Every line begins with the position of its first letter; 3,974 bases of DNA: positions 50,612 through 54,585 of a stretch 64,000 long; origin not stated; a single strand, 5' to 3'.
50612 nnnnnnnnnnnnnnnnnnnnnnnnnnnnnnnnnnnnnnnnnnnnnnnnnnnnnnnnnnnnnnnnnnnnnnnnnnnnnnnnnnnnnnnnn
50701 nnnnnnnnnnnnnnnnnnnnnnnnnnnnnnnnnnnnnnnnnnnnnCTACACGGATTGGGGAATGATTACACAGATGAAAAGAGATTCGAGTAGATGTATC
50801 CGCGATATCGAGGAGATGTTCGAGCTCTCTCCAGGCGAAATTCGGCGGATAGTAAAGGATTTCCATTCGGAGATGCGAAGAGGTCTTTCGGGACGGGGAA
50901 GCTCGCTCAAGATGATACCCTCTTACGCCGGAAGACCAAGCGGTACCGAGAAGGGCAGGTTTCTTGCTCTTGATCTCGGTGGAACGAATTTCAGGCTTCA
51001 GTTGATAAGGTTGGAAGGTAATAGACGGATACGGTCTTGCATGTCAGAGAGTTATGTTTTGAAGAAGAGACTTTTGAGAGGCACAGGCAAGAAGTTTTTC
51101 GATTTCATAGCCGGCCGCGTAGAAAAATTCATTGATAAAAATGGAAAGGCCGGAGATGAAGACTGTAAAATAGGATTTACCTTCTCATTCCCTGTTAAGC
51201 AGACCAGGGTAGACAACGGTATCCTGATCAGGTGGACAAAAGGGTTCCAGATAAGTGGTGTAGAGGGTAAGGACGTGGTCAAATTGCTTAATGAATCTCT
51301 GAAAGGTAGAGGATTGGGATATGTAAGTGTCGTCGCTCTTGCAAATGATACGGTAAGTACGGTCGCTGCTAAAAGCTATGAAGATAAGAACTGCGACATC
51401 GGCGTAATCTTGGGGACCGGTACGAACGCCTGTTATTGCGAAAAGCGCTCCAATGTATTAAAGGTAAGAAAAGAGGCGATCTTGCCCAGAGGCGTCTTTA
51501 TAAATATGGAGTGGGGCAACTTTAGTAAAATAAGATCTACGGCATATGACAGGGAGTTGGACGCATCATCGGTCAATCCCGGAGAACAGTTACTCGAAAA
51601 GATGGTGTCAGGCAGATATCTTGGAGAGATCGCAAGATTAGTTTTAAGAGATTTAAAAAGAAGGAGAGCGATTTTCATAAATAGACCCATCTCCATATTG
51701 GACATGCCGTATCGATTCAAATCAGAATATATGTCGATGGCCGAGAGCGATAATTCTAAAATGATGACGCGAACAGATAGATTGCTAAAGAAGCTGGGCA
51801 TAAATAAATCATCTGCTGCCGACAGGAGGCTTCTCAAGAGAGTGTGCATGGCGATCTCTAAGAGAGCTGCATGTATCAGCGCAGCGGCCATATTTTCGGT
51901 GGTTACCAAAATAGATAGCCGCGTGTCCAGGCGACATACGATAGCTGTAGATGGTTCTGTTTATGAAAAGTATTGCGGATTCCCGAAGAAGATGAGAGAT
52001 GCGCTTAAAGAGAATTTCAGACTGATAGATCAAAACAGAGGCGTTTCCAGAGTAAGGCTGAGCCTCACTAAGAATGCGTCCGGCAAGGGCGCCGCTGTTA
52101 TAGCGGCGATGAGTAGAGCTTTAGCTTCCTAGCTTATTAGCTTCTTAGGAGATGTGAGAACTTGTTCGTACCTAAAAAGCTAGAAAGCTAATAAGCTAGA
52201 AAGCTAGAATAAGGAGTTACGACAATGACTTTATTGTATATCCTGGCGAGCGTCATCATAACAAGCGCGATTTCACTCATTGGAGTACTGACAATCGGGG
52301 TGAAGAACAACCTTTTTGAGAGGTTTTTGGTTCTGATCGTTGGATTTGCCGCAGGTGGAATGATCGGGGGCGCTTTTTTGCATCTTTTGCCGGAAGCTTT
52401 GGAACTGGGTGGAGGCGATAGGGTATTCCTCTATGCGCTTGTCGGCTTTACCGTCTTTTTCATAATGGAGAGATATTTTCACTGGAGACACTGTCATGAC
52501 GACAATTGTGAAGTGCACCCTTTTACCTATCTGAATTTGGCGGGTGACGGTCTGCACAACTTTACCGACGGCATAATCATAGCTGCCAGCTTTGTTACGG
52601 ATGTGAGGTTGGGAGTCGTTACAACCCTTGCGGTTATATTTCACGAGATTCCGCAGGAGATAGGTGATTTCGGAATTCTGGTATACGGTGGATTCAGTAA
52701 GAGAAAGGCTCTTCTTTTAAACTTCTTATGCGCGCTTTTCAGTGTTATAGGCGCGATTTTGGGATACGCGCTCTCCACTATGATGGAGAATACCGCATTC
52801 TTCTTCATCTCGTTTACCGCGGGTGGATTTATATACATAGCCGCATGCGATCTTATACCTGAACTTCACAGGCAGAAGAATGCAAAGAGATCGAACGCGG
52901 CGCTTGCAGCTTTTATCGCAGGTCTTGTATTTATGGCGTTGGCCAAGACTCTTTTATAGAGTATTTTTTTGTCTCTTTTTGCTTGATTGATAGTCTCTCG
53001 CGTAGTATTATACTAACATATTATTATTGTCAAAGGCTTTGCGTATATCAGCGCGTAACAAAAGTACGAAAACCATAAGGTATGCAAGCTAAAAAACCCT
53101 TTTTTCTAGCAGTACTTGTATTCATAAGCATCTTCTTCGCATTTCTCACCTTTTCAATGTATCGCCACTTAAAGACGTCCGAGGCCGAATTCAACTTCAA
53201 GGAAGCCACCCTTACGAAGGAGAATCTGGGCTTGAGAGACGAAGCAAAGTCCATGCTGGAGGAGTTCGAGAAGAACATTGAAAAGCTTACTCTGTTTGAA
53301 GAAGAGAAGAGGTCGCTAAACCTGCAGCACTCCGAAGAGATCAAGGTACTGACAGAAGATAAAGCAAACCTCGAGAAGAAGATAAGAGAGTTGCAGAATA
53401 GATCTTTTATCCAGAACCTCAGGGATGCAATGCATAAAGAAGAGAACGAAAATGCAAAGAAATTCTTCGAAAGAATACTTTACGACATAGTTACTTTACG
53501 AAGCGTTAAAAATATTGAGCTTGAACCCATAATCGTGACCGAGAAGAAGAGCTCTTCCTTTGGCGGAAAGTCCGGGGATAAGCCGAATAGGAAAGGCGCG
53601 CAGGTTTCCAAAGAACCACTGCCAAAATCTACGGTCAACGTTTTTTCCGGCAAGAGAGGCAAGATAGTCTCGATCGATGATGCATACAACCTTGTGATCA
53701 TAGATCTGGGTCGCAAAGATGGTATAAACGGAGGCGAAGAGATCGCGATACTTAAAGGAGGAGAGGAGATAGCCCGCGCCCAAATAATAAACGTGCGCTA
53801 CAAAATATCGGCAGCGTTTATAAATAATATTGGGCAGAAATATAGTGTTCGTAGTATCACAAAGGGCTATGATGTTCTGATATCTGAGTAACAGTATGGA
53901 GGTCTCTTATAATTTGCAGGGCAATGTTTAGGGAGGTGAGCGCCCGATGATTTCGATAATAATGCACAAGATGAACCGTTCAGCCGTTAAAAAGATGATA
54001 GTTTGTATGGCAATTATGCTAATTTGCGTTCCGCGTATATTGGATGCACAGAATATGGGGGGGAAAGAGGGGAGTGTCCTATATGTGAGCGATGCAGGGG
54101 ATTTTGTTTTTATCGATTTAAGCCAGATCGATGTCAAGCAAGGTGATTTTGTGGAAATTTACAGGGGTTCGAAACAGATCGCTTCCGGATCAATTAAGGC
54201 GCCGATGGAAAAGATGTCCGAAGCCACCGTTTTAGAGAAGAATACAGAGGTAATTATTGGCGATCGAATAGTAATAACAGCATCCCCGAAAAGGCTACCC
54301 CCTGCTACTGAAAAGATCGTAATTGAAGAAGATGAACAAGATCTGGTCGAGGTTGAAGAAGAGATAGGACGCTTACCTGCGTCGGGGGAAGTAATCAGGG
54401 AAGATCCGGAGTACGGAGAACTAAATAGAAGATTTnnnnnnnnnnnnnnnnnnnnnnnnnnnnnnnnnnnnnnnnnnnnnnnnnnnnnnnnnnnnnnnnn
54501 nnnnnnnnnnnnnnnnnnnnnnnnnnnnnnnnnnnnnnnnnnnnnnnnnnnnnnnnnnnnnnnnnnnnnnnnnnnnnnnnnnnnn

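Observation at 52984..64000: Operon-like array of four co-oriented coiled-coil proteins sharing a novel beta-rich domain: one small membrane-anchored member plus three giant secreted paralogs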

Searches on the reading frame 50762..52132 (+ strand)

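Call 15: search_protein_families(library=pfam, proteins=[window:50762-52132:+], max_evalue=0.00001)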
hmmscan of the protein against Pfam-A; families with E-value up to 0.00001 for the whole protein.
window:50762-52132:+ (456 aa): 2 families
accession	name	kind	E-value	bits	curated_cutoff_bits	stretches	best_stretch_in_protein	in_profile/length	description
PF03727.22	Hexokinase_2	-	2.4e-71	240.4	24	1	213-450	2-242/242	Hexokinase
PF00349.27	Hexokinase_1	-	7.3e-66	222.2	24.3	1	13-206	2-201/201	Hexokinase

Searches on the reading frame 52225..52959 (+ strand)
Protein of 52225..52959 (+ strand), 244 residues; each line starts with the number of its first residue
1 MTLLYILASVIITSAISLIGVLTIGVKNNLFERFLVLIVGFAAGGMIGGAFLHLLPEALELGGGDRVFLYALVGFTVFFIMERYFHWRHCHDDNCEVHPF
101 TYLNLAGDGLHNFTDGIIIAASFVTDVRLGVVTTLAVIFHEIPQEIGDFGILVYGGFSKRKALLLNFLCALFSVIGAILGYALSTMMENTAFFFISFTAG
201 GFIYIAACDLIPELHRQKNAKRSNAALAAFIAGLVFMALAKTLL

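Call 15: search_protein_families(library=pfam, proteins=[window:52225-52959:+], max_evalue=0.00001)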
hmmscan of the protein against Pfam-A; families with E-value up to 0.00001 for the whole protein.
window:52225-52959:+ (244 aa): 1 family
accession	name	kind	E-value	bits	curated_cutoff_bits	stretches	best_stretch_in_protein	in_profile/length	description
PF02535.28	Zip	-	9.8e-47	160.2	35.1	2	95-239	172-321/323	ZIP Zinc transporter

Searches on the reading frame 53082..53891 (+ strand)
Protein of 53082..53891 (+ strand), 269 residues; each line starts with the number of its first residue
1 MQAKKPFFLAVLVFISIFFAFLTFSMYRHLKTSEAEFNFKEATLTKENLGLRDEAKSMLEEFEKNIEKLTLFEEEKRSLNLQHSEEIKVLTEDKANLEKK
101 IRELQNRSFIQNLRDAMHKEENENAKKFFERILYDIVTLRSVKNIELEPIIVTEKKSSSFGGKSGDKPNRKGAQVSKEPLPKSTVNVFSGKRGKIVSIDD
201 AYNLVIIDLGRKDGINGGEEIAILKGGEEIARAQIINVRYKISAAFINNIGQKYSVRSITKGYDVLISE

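Call 8: search_protein_families(library=pfam, proteins=[window:53082-53891:+], max_evalue=1)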
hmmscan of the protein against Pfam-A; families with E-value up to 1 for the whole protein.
window:53082-53891:+ (269 aa): 3 families
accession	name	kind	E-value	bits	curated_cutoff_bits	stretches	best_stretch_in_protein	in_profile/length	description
PF00467.35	KOW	-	0.04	14.2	22.3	1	188-208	12-32/32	KOW motif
PF10146.14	zf-C4H2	-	0.062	14.3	34.5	1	31-148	6-114/240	Zinc finger-containing protein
PF04977.20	DivIC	-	0.16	12.2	28.9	0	83-110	29-57/80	Septum formation initiator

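Call 9: search_protein_families(library=ncbifam, proteins=[window:53082-53891:+], max_evalue=1)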
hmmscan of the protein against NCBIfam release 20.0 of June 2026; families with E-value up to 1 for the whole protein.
window:53082-53891:+ (269 aa): 2 families
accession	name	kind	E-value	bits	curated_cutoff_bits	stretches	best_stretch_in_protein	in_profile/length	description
NF033885.1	conj_TraP_IncI1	equivalog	0.0037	17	135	1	51-122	73-142/217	conjugal transfer protein TraP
NF047368.1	collar_FlbB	equivalog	0.43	10.3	110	1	5-124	2-124/193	periplasmic-type flagellar collar protein FlbB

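Call 21: predict_structure(protein=window:53082-53888:+)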
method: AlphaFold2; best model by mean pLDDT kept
length: 269 residues; sequences in the alignment: 1
mean_pLDDT: 51.1   pTM: 0.28
mean pLDDT of the five models: 51.1, 47.0, 40.9, 39.6, 38.8
residues with pLDDT >= 90: 36; 70-90: 48; 50-70: 43; < 50: 142
segments of 3 or more residues with pLDDT < 50: 132-269
pLDDT, mean of each block of 10 residues (from residue 1): 70 92 85 68 68 83 92 91 90 85 64 61 56 40 24 24 31 30 24 26 26 26 24 24 27 24 21
secondary structure, 60 per line:
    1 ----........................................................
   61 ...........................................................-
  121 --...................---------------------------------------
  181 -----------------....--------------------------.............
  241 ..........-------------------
elements in order: H5-119 H123-141 H198-201 H228-250

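Call 41: find_related_loci(query=A5, collection=genome_contigs, flank=10000)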
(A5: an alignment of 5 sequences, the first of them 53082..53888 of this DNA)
Query A5 (269 aa) in genome_contigs; peptide patterns used: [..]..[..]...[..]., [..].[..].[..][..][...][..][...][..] (x = any residue, [..] = any of these).
136 stretches matched a pattern, but none encodes a relative of the query by tblastn (E <= 1e-3).

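Call 43: find_homologous_proteins(query=A4, max_evalue=0.00001)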
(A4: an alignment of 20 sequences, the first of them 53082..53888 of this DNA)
Query A4 (20 sequences) (269 aa, profile of the alignment): 29 proteins with E <= 0.00001 among 8000 candidates.
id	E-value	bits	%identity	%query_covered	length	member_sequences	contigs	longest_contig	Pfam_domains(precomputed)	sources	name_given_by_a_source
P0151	6.8e-98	345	33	99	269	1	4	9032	-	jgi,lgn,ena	-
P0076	8.5e-86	306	28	93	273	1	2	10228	-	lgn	-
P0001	6.5e-84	299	100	100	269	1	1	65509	-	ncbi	ncbi:MAG: hypothetical protein ABID09_08235 [Candidatus Omnitrophota bacterium]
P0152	1.9e-68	249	28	97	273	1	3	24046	-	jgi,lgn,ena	-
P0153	1.8e-18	85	38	26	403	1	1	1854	-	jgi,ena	-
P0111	4.1e-18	84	25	90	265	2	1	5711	PF16538.12,PF28159.1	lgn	-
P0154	1.1e-16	79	26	61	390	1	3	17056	PF11932.14,PF16538.12,PF17675.7,PF10473.15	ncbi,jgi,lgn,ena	-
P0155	1.8e-16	78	26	60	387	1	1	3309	PF16538.12,PF10473.15,PF07888.17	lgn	-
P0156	2.2e-16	78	34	25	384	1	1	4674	-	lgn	-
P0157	1.7e-15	75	26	65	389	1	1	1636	-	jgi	-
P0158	1.2e-14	72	37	22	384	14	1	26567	-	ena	-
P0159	2.4e-14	71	32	26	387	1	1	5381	PF16538.12,PF17675.7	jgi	jgi:chromosome segregation ATPase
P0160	3.7e-13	67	23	73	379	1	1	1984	-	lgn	-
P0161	1.5e-12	65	28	65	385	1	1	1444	PF17675.7,PF10473.15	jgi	-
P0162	3.1e-12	64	22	73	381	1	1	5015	PF17675.7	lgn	-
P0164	1.3e-11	62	37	22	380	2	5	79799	PF28533.1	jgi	jgi:DNA repair exonuclease SbcCD ATPase subunit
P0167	9.1e-11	59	27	66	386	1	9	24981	PF16538.12,PF24161.2,PF10473.15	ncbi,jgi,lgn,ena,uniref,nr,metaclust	ncbi:MAG: hypothetical protein COT38_04600 [Candidatus Omnitrophica bacterium CG08_land_8_20_14_0_20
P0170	7.5e-10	56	30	64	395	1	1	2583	PF11932.14,PF16538.12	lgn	-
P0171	1.2e-9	56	26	64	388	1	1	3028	PF16538.12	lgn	-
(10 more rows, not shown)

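Call 45: find_encoding_contigs(protein=P0152, flank=10000, max_places=3)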
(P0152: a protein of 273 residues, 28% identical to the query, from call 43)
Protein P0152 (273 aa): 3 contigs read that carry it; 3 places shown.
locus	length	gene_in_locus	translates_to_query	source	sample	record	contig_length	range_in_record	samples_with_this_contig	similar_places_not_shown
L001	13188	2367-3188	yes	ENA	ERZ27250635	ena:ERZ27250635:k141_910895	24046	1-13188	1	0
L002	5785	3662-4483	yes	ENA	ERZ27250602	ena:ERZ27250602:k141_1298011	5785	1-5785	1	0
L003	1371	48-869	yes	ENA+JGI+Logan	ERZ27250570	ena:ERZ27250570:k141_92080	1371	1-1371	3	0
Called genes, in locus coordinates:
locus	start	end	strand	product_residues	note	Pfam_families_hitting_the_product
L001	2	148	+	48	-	?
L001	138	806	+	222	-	PF13487:HD_5, PF01966:HD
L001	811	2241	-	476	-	PF07719:TPR_2 (faint), PF13181:TPR_8 (faint), PF13424:TPR_12 (faint), PF13485:Peptidase_MA_2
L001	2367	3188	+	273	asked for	-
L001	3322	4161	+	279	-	-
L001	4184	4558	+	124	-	PF00072:Response_reg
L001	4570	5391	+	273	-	PF01522:Polysacc_deac_1, PF11959:DUF3473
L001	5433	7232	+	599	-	PF00664:ABC_membrane, PF02463:SMC_N (weak), PF00005:ABC_tran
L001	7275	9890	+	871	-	PF19501:PcRGLX_1st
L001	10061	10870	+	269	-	-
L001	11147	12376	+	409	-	PF13173:AAA_14, PF13635:DUF4143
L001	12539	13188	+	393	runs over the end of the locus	PF20720:nSTAND3 (weak), PF13173:AAA_14, PF13635:DUF4143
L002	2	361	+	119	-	?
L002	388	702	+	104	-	-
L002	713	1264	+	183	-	PF23477:zf_Tbcl_2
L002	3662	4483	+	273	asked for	-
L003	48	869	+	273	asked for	-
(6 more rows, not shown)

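Call 46: find_encoding_contigs(protein=P0151, flank=10000, max_places=3)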
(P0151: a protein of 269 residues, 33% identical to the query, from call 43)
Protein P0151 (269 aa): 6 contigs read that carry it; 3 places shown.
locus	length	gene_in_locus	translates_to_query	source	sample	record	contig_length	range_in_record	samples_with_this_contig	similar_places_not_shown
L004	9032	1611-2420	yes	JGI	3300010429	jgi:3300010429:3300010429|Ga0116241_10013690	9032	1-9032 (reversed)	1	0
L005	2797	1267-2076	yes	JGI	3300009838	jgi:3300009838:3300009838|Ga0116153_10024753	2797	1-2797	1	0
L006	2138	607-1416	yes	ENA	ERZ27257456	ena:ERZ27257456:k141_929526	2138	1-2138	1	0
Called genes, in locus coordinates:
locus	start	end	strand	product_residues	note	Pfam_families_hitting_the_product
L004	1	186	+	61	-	?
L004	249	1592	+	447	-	PF00672:HAMP, PF00990:GGDEF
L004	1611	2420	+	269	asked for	-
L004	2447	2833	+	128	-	PF00072:Response_reg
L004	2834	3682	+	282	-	PF01522:Polysacc_deac_1, PF11959:DUF3473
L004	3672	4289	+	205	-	PF02397:Bac_transf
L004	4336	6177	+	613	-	PF00664:ABC_membrane, PF00005:ABC_tran, PF02463:SMC_N (weak)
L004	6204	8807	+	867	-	PF19501:PcRGLX_1st, PF21345:PcRGLX_2nd (faint)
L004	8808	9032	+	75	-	?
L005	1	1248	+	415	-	?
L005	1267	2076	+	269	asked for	-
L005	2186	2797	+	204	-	?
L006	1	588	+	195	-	?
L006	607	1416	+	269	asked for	-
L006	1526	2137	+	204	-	?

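Call 65: find_encoding_contigs(protein=P0164, flank=8000, max_places=2)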
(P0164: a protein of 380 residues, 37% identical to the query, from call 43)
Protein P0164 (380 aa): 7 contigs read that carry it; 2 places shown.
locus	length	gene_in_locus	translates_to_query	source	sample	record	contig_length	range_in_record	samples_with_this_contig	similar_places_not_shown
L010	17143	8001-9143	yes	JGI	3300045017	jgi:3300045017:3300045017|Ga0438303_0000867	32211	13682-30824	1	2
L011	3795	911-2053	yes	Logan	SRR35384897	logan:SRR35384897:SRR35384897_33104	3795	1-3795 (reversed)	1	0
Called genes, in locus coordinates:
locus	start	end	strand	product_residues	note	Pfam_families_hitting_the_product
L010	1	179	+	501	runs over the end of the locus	PF07690:MFS_1, PF13347:MFS_2, PF07690:MFS_1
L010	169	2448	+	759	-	PF02836:Glyco_hydro_2_C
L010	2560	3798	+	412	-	-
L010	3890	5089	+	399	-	PF26410:GH5_mannosidase (faint)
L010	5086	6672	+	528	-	PF13174:TPR_6 (faint)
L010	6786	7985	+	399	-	PF00480:ROK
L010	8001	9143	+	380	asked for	PF28533:DUF8429 (faint)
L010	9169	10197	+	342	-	PF00356:LacI, PF00532:Peripla_BP_1, PF13407:Peripla_BP_4, PF13377:Peripla_BP_3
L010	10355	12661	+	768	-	PF00317:Ribonuc_red_lgN, PF02867:Ribonuc_red_lgC, PF12637:TSCPD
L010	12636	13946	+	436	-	PF01676:Metalloenzyme, PF10143:PhosphMutase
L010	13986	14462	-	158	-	PF01797:Y1_Tnp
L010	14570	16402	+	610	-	PF01134:GIDA, PF12831:FAD_oxidored (weak), PF21680:GIDA_C_1st, PF13932:SAM_GIDA_C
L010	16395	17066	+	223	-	-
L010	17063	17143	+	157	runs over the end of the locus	PF03449:GreA_GreB_N, PF01272:GreA_GreB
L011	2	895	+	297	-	?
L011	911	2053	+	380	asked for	PF28533:DUF8429 (faint)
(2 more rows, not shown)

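Call 66: find_encoding_contigs(protein=P0167, flank=8000, max_places=2)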
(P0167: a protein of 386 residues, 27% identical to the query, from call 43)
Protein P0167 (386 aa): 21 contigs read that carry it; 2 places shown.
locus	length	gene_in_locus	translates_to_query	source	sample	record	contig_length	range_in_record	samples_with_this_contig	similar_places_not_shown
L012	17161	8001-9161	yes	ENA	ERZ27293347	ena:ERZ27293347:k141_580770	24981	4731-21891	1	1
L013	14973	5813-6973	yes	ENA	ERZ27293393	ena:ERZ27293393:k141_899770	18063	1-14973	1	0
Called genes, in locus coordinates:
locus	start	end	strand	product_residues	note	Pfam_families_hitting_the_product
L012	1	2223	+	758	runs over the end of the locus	PF03198:Glyco_hydro_72 (weak), PF02836:Glyco_hydro_2_C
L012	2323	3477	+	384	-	-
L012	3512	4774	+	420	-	-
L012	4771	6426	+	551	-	PF13174:TPR_6 (faint)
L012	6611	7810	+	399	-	PF00480:ROK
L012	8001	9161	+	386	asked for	PF10473:CENP-F_leu_zip (faint), PF24161:CCDC39 (weak), PF16538:FlgT_C (faint)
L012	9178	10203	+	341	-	PF00356:LacI, PF00532:Peripla_BP_1, PF13407:Peripla_BP_4, PF13377:Peripla_BP_3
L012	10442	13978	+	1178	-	PF00317:Ribonuc_red_lgN, PF02867:Ribonuc_red_lgC, PF14890:Intein_splicing, PF14528:LAGLIDADG_3, PF12637:TSCPD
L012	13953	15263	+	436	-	PF01676:Metalloenzyme, PF10143:PhosphMutase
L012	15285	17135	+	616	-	PF01134:GIDA, PF01266:DAO (faint), PF07992:Pyr_redox_2 (faint), PF21680:GIDA_C_1st, PF13932:SAM_GIDA_C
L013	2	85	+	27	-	?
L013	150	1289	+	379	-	-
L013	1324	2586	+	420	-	-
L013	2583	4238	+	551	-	PF13174:TPR_6 (faint)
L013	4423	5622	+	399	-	PF00480:ROK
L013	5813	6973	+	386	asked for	PF10473:CENP-F_leu_zip (faint), PF24161:CCDC39 (weak), PF16538:FlgT_C (faint)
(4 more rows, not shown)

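Call 94: search_protein_families(library=phrogs, proteins=[window:53082-53888:+], max_evalue=0.001)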
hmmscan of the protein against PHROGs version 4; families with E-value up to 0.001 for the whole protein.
window:53082-53888:+ (269 aa): 1 family
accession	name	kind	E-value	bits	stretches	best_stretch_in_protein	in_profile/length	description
phrog_8369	-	other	0.0006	20.9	1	19-146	27-157/192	hol-like chemotaxis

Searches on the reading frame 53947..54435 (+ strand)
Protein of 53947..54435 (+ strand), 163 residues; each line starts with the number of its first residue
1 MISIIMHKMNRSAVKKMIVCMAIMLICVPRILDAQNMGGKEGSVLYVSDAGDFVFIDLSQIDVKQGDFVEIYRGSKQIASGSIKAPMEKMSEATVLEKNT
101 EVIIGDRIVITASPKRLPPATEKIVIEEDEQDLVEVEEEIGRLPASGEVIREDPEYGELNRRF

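Call 12: find_homologous_proteins(query=window:53947-54435:+, max_evalue=0.01)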
Query seq(163 aa): 1420 candidates shared short words with the query, none scored E <= 0.01.

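Call 54: find_homologous_proteins(query=A6, max_evalue=0.0001)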
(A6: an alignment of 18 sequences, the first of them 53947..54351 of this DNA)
Query A6 (18 sequences) (135 aa, profile of the alignment): 2 proteins with E <= 0.0001 among 2581 candidates.
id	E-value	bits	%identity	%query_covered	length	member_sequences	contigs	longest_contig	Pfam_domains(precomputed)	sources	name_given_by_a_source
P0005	2.1e-39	152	35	87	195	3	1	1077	-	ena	-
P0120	2.4e-28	116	38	55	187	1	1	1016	-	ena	-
